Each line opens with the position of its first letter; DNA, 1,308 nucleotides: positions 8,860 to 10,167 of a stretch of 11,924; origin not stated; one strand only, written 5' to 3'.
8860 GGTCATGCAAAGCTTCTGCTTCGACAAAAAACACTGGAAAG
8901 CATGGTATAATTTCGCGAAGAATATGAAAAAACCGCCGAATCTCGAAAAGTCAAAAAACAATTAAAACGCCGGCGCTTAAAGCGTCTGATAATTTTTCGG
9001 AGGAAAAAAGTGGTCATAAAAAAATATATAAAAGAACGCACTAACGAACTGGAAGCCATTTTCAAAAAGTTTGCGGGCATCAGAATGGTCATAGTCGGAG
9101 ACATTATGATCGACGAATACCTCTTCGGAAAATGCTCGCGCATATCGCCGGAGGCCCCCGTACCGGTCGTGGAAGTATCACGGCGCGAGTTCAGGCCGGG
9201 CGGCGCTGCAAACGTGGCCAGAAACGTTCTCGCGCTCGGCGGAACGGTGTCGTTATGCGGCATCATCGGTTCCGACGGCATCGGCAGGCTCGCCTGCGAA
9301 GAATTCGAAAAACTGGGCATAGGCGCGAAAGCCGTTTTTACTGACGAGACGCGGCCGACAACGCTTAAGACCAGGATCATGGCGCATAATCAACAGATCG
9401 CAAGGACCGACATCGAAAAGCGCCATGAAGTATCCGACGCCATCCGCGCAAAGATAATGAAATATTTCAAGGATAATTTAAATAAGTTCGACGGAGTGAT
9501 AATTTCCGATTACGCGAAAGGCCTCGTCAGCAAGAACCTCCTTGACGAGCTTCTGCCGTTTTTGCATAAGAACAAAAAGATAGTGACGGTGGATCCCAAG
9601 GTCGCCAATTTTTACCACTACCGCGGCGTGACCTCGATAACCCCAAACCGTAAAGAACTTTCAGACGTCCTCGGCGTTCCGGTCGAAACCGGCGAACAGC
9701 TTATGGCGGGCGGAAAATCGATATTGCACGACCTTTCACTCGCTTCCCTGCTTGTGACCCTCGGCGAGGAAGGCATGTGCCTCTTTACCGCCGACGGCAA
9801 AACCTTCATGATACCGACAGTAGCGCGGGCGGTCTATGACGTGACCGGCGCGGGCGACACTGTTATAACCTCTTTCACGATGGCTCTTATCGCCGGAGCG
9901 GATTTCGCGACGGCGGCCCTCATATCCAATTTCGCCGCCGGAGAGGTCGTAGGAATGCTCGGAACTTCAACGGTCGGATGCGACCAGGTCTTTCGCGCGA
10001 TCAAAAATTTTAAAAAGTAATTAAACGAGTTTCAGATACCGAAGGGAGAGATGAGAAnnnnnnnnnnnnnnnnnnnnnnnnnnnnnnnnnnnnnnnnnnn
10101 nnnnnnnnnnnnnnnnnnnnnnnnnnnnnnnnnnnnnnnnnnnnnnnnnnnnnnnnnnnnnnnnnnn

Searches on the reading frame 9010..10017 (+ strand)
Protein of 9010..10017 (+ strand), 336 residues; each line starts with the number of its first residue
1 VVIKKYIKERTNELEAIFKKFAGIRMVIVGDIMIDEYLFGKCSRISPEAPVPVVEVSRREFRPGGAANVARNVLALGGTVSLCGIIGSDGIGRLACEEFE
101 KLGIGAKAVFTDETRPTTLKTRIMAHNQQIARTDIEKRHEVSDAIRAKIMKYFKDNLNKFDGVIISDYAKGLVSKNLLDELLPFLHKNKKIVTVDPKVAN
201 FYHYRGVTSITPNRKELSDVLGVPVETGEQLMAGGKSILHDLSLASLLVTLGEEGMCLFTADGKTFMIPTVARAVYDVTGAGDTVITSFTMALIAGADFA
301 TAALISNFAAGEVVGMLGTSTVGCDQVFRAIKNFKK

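Call 3: search_protein_families(library=pfam, proteins=[window:9010-10017:+], max_evalue=0.1)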
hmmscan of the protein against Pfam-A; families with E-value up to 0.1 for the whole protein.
window:9010-10017:+ (336 aa): 4 families
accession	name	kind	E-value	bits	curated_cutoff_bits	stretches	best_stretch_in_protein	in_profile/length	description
PF00294.29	PfkB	-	9.8e-36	124.1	25.8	1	26-321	4-297/302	pfkB family carbohydrate kinase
PF08543.17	Phos_pyr_kin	-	0.0026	17.6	27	1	207-302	120-220/246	Phosphomethylpyrimidine kinase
PF25270.1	Khk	-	0.014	15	35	1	209-314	243-347/365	Prokaryotic ketohexokinase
PF00106.31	adh_short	-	0.088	12.7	26.6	0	87-149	8-72/195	short chain dehydrogenase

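Call 4: search_protein_families(library=ncbifam, proteins=[window:9010-10017:+], max_evalue=0.1)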
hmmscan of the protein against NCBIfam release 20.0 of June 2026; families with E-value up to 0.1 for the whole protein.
window:9010-10017:+ (336 aa): 28 families (the best 25 are shown)
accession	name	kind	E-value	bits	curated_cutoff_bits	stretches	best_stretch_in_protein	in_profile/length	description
TIGR02198.1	rfaE_dom_I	equivalog_domain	4.8e-108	361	345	1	18-331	2-314/315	D-glycero-beta-D-manno-heptose-7-phosphate kinase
NF008454.0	PRK11316.1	equivalog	1.1e-87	294.7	521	1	18-333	5-314/475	bifunctional D-glycero-beta-D-manno-heptose-7-phosphate kinase/D-glycero-beta-D-manno-heptose 1-phosphate adenylyltransferase HldE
TIGR02152.1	D_ribokin_bact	equivalog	5.4e-21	75.2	299.65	1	54-320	25-287/298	ribokinase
TIGR03168.1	1-PFK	subfamily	5.4e-21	74.8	216.4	1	54-312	25-280/305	hexose kinase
TIGR03828.1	pfkB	equivalog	2.5e-20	72.7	292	1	55-307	26-275/305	1-phosphofructokinase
NF041320.1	pfkB_Halo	equivalog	1.2e-13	51.1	400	1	55-329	28-292/302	1-phosphofructokinase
NF008353.0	PRK11142.1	equivalog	2.1e-13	50.4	341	1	63-317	38-287/307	ribokinase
TIGR04382.1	myo_inos_iolC_N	equivalog_domain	2.3e-13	50.1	300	2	239-320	215-296/309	5-dehydro-2-deoxygluconokinase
NF007068.0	PRK09513.1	equivalog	1.2e-10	41.1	432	1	60-299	36-271/312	1-phosphofructokinase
NF007416.0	PRK09954.1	equivalog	4.1e-10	39.1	561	1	65-306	95-332/362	sugar kinase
NF053626.1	RibKinHalex1628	equivalog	1.3e-09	38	330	1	62-130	37-105/293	ATP-dependent ribose-1-phosphate kinase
NF006957.1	PRK09434.1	equivalog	4.6e-09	36.2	450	2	231-323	199-291/302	fructokinase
NF007321.0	PRK09813.1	equivalog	8.8e-09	35.2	247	2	246-305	188-246/261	fructoselysine 6-kinase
TIGR01231.1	lacC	equivalog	1.6e-08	34.2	409.55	1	63-298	35-269/310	tagatose-6-phosphate kinase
NF007355.0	PRK09850.1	equivalog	2.8e-08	33.2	540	1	59-303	35-276/313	pseudouridine kinase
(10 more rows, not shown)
